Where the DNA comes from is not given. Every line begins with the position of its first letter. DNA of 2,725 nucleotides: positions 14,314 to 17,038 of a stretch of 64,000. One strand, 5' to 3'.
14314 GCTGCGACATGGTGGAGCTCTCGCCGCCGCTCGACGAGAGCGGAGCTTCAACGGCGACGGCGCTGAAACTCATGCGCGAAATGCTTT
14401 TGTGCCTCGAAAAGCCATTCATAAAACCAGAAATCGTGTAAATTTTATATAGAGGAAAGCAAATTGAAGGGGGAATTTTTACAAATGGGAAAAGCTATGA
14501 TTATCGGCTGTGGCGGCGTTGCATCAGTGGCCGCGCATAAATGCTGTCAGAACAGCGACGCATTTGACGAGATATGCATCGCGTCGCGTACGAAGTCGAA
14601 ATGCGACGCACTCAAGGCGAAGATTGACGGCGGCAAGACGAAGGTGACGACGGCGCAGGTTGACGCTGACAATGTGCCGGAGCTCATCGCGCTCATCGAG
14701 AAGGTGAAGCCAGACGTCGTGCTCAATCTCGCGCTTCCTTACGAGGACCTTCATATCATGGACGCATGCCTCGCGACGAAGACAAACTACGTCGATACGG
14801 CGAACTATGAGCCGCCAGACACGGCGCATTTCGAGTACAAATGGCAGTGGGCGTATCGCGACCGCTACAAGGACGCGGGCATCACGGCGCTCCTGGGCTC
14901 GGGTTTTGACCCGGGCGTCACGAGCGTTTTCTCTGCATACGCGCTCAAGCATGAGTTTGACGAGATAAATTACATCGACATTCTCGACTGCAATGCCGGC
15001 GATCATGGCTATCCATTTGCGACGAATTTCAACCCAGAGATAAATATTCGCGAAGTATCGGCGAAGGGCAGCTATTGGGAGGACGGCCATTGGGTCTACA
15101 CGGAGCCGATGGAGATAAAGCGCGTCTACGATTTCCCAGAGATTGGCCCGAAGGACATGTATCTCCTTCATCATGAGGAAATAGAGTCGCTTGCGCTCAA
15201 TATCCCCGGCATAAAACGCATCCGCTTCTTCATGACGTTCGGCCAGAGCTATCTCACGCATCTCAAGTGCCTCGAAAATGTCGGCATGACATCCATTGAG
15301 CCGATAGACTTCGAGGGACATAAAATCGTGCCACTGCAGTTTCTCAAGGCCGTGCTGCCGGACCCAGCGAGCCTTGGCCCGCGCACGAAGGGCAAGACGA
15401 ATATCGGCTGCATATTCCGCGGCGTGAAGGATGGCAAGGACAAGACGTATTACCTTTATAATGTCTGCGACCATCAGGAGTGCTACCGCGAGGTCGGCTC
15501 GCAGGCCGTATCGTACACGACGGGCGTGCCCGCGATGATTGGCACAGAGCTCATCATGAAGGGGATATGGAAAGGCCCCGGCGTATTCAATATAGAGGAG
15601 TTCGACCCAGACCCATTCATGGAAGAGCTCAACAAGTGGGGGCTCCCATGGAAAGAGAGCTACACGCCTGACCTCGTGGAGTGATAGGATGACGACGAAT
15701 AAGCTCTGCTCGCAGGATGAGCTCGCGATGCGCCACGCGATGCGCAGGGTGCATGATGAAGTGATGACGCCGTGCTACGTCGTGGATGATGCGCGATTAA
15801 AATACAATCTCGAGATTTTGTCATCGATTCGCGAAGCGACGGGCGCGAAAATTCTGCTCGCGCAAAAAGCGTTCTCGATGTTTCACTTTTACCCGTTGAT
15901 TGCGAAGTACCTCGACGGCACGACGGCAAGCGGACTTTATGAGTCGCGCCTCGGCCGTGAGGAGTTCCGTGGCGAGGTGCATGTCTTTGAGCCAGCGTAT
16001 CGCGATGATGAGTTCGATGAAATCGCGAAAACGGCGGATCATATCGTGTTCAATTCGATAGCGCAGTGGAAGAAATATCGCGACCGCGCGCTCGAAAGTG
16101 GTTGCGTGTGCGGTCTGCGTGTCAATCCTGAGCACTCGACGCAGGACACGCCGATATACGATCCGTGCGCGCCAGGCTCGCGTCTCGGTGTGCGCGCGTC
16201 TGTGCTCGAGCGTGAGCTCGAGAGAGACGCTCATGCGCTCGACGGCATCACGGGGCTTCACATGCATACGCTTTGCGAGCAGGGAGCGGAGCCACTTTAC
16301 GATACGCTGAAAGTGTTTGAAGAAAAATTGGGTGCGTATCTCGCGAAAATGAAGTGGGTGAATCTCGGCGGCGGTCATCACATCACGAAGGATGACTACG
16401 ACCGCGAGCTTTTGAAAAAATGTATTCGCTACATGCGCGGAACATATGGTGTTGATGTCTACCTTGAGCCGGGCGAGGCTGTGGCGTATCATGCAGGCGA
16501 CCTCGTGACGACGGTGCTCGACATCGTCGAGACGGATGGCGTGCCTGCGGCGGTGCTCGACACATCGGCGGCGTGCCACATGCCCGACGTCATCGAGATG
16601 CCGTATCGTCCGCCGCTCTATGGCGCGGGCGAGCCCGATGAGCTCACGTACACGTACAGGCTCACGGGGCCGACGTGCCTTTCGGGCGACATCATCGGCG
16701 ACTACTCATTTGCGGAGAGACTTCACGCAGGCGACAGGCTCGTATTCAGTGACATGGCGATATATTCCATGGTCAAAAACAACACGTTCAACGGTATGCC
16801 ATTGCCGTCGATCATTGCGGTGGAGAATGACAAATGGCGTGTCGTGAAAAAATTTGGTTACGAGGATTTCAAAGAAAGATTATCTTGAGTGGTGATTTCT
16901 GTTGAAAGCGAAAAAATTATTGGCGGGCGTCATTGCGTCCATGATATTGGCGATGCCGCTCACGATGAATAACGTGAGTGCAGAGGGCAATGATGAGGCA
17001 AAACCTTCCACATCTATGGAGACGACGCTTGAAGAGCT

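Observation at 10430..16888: Single operon combining both known spermidine routes (SpeD/SpeE and carboxyspermidine dehydrogenase/decarboxylase) with arginine decarboxylase and agmatinase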

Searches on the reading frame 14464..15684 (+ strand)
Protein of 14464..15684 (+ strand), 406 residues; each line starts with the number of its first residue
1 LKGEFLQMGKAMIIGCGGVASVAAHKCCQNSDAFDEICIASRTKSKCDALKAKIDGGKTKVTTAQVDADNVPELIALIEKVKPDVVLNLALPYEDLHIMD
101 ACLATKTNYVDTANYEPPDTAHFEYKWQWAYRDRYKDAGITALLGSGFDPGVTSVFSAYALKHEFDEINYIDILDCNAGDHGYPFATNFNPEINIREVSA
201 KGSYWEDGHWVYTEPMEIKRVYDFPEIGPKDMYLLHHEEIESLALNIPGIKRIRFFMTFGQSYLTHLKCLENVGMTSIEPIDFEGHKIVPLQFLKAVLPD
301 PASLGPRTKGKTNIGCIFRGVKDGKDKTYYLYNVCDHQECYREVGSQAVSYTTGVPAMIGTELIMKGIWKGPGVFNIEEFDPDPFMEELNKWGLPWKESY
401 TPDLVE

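Call 3: search_protein_families(library=pfam, proteins=[window:14464-15684:+])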
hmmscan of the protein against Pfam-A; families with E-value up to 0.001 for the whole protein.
window:14464-15684:+ (406 aa): 2 families
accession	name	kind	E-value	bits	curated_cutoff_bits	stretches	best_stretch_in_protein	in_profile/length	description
PF16653.10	Sacchrp_dh_C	-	3.1e-48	165.6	31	1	147-393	1-264/265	Saccharopine dehydrogenase C-terminal domain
PF03435.24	Sacchrp_dh_NADP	-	1.6e-35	122.7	25.1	1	12-143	2-129/129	Saccharopine dehydrogenase NADP binding domain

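Call 4: search_protein_families(library=ncbifam, proteins=[window:14464-15684:+])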
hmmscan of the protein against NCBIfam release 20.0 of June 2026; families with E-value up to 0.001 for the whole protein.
window:14464-15684:+ (406 aa): 1 family
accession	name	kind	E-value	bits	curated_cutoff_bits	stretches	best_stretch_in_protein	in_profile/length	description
NF043000.1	carsnrspmd_synth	equivalog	2.5e-123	412.3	800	1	13-397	5-399/405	carboxynorspermidine synthase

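Call 16: find_related_loci(query=window:14464-15684:+, collection=genome_contigs, flank=7000)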
Query window:14464-15684:+ (406 aa) in genome_contigs; peptide patterns used: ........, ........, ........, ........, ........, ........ (x = any residue, [..] = any of these).
599 stretches matched a pattern (row limit reached: there are more); 590 encode a relative of the query (tblastn E <= 1e-3); the best 80 are kept; 80 distinct loci.
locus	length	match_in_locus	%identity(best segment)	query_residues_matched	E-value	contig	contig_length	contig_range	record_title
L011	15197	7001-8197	89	8-406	0e+0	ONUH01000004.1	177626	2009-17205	uncultured Selenomonadales bacterium isolate RUG643 genome assembly, contig: scaffold_15, whole genome shotgun sequence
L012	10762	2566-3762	87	8-406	0e+0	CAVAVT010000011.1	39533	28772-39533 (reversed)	bacterium isolate G02643-L1_cleanbin_000009 genome assembly, contig: Spades_G02643-L1_contig_273, whole genome shotgun s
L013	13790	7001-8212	87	4-406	0e+0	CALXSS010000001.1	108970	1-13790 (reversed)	MAG: uncultured Clostridia bacterium isolate BRZ_BR__bin101 genome assembly, contig: BRZ_BR__NODE_411_length_108970_cov_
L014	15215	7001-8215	86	2-406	0e+0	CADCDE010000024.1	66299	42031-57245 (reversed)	MAG: uncultured Ruminococcus sp. isolate RUG14529 genome assembly, contig: RUG14529_asm_24, whole genome shotgun sequenc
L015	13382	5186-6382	87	8-406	0e+0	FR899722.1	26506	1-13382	Clostridium sp. CAG:411 genomic scaffold, scf278, whole genome shotgun sequence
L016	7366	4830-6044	85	2-406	0e+0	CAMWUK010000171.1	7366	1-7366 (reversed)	MAG TPA_asm: uncultured Clostridiaceae bacterium isolate SRR14411333_bin.4_metawrap_v1.3_MAG genome assembly, contig: NO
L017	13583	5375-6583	85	4-406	0e+0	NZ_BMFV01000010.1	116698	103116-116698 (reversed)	Pullulanibacillus pueri strain CGMCC 1.12777 sequence10, whole genome shotgun sequence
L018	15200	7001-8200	86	7-406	0e+0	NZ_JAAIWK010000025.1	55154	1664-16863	Heyndrickxia ginsengihumi strain Gsoil 114 NODE_25_length_55154_cov_2.033748, whole genome shotgun sequence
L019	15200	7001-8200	86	7-406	0e+0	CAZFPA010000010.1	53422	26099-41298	MAG TPA_asm: uncultured Selenomonadaceae bacterium isolate binchicken_co35_312 genome assembly, contig: NODE_164_length_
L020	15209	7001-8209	85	4-406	0e+0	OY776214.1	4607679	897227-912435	MAG: uncultured Sporobacter sp. isolate 345903d0-cd28-47e6-9f6f-9f74e2cead0e genome assembly, chromosome: 1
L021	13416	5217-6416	86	7-406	0e+0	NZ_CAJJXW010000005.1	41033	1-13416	MAG: uncultured Megamonas sp. isolate ERR414306-bin.36, whole genome shotgun sequence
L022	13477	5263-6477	85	2-406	0e+0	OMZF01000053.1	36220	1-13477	uncultured Clostridiales bacterium isolate RUG098 genome assembly, contig: k87_15097732, whole genome shotgun sequence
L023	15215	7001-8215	85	2-406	0e+0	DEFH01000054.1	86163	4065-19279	MAG TPA_asm: Ruminococcaceae bacterium UBA2857 UBA2857_contig_8374, whole genome shotgun sequence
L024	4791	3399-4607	85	4-406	0e+0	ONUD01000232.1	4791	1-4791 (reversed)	uncultured Clostridiales bacterium isolate RUG633 genome assembly, contig: k87_50041573, whole genome shotgun sequence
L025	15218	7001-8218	85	1-406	0e+0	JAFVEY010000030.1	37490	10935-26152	MAG: Clostridia bacterium isolate RGIG5109 Roe_deer_Rumen.Co__c537731, whole genome shotgun sequence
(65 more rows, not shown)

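Call 18: search_solved_structures(query=window:14464-15684:+, show_alignments=1)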
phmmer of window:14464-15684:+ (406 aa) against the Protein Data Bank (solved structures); distinct sequences matched with E-value up to 0.001: 5.
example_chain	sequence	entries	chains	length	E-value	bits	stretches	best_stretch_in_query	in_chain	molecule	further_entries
4rl6_A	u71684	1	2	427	5.5e-205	684.1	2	120-405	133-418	Saccharopine dehydrogenase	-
4ina_A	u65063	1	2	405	1.3e-187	626.9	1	8-397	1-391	saccharopine dehydrogenase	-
8deb_A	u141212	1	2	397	1.2e-178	597.3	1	8-401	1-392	Carboxyspermidine dehydrogenase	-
8h4z_A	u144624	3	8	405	1.4e-161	541.2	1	8-397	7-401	Saccharopine dehydrogenase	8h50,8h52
2axq_A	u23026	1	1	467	9.4e-07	31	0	343-398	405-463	Saccharopine dehydrogenase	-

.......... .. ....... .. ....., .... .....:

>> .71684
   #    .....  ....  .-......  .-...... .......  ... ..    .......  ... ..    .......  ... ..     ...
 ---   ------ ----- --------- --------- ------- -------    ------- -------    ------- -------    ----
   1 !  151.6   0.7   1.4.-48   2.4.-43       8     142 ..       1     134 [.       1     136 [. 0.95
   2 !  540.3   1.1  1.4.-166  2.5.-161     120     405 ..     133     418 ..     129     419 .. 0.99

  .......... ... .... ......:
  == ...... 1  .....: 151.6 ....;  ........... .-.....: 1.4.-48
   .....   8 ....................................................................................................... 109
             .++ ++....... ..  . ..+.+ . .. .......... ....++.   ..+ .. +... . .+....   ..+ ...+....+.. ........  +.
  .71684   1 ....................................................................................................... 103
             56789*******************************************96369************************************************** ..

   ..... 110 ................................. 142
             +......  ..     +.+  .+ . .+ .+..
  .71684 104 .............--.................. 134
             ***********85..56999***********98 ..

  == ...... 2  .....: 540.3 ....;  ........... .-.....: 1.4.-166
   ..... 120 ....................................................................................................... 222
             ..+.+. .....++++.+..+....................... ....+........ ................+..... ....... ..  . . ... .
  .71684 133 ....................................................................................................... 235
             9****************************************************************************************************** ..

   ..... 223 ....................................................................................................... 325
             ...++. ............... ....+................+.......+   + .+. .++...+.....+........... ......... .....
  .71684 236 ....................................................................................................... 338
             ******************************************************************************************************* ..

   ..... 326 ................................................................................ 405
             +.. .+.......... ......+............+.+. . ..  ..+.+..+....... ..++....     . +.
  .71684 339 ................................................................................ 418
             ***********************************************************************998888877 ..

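Call 28: search_solved_structures(query=window:14464-15684:+, show_alignments=4, max_evalue=1e-100)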
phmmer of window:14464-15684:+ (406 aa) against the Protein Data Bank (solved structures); distinct sequences matched with E-value up to 1e-100: 4.
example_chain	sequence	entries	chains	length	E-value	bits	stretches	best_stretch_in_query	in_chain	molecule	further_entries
4rl6_A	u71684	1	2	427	5.5e-205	684.1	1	120-405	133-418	Saccharopine dehydrogenase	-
4ina_A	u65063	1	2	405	1.3e-187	626.9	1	8-397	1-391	saccharopine dehydrogenase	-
8deb_A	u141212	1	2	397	1.2e-178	597.3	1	8-401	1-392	Carboxyspermidine dehydrogenase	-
8h4z_A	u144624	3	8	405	1.4e-161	541.2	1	8-397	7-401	Saccharopine dehydrogenase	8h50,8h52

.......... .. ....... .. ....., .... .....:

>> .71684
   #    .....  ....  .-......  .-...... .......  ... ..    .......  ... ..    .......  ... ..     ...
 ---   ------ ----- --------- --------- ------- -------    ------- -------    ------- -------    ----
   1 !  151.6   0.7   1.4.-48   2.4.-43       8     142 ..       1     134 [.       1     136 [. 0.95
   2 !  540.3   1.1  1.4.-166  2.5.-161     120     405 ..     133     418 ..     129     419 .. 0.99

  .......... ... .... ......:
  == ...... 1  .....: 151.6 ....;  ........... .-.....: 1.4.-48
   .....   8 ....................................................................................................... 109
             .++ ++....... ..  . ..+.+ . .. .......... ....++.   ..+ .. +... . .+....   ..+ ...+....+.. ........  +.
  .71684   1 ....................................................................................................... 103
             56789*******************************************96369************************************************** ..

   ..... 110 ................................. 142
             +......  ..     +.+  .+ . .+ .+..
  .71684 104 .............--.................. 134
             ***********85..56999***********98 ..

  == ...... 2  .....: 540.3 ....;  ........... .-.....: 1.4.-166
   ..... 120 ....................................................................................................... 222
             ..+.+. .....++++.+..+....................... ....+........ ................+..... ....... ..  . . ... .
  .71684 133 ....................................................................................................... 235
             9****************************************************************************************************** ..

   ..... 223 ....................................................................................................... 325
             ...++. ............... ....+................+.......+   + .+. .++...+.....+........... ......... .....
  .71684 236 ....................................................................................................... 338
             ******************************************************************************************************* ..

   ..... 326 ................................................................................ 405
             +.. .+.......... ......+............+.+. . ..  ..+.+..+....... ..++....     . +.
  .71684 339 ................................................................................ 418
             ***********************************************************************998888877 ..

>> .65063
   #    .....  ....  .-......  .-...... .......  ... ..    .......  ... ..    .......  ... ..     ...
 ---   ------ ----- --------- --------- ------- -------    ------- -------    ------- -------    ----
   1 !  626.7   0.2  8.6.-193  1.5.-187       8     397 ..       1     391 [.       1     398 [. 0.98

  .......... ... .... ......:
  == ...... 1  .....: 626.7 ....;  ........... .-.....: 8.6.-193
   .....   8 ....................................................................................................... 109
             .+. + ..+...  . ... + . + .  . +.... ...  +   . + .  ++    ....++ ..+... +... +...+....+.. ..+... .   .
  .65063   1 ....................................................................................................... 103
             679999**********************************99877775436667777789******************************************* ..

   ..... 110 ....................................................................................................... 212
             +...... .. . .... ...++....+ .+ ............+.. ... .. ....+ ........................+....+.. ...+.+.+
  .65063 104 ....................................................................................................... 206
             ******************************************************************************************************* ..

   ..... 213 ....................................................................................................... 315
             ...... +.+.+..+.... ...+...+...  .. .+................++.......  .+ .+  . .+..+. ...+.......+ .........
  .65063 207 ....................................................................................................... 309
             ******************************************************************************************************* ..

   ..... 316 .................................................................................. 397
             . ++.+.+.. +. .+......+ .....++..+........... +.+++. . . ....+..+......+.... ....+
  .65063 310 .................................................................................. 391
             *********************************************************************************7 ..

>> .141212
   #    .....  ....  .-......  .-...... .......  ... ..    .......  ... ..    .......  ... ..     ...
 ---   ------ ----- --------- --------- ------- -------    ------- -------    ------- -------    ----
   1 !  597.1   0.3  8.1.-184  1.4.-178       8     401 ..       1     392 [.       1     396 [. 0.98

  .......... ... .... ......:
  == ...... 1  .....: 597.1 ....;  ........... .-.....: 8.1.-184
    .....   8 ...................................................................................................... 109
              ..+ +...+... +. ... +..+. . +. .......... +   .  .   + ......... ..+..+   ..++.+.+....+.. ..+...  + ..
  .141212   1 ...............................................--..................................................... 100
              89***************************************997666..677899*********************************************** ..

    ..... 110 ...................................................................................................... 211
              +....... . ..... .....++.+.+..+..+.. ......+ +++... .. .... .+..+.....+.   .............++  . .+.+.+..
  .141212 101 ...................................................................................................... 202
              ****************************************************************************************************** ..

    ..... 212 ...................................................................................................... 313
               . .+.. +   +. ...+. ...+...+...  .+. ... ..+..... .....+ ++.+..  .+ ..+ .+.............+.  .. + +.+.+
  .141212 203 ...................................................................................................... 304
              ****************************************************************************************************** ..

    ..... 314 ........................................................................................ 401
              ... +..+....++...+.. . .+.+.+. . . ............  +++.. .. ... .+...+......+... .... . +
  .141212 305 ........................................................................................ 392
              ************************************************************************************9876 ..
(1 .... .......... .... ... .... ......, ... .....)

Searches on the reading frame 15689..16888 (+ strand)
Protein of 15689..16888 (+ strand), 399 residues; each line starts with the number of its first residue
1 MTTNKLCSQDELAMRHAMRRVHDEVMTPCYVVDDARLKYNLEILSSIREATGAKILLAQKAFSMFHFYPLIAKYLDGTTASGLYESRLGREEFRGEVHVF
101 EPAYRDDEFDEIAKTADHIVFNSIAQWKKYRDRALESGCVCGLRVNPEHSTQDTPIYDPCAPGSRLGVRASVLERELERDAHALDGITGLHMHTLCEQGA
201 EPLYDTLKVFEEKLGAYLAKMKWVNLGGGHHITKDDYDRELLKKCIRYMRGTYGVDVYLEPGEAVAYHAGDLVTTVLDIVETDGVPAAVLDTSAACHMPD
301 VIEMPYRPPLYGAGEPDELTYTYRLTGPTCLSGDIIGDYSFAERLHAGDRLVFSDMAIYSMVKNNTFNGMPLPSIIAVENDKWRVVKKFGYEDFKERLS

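Call 3: search_protein_families(library=pfam, proteins=[window:15689-16888:+])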
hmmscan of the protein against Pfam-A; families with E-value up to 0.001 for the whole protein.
window:15689-16888:+ (399 aa): 1 family
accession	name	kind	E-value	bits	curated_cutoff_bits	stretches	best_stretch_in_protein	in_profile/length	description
PF00278.28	Orn_DAP_Arg_deC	-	2.3e-14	53.9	23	1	30-356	2-94/95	Pyridoxal-dependent decarboxylase, C-terminal sheet domain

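Call 4: search_protein_families(library=ncbifam, proteins=[window:15689-16888:+])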
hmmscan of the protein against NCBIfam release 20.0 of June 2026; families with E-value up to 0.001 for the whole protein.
window:15689-16888:+ (399 aa): 5 families
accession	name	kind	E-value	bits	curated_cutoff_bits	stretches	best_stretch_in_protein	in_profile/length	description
TIGR01047.1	nspC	equivalog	4.2e-136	453.3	409.05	1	26-398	2-380/380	carboxynorspermidine decarboxylase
TIGR01048.1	lysA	equivalog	4.7e-21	74.8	297.9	1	15-388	13-405/417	diaminopimelate decarboxylase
NF006515.0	PRK08961.1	equivalog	1.5e-09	36.4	802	1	141-375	617-856/861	bifunctional aspartate kinase/diaminopimelate decarboxylase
NF041039.1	FslC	exception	2.1e-08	33.4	500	1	259-385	287-411/418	rhizoferrin biosystnesis N-citrylornithine decarboxylase FslC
NF052544.1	OrLyDeCDokD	equivalog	1.4e-05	23.9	700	0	19-251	34-276/461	ornithine/lysine decarboxylase DokD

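Call 20: search_solved_structures(query=window:15689-16888:+, max_evalue=1e-10)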
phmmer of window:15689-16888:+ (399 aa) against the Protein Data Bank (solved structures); distinct sequences matched with E-value up to 1e-10: 4.
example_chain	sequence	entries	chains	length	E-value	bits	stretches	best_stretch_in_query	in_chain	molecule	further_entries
9eaf_A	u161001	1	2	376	3.6e-155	520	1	24-399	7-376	Carboxynorspermidine decarboxylase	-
3n29_A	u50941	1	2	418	2.4e-100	339.5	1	15-396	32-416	Carboxynorspermidine decarboxylase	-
36gy_A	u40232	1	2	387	9.3e-99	334.3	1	26-399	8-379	Carboxynorspermidine/carboxyspermidine decarboxylase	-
3mt1_A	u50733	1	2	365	7e-83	282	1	25-399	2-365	Putative carboxynorspermidine decarboxylase protein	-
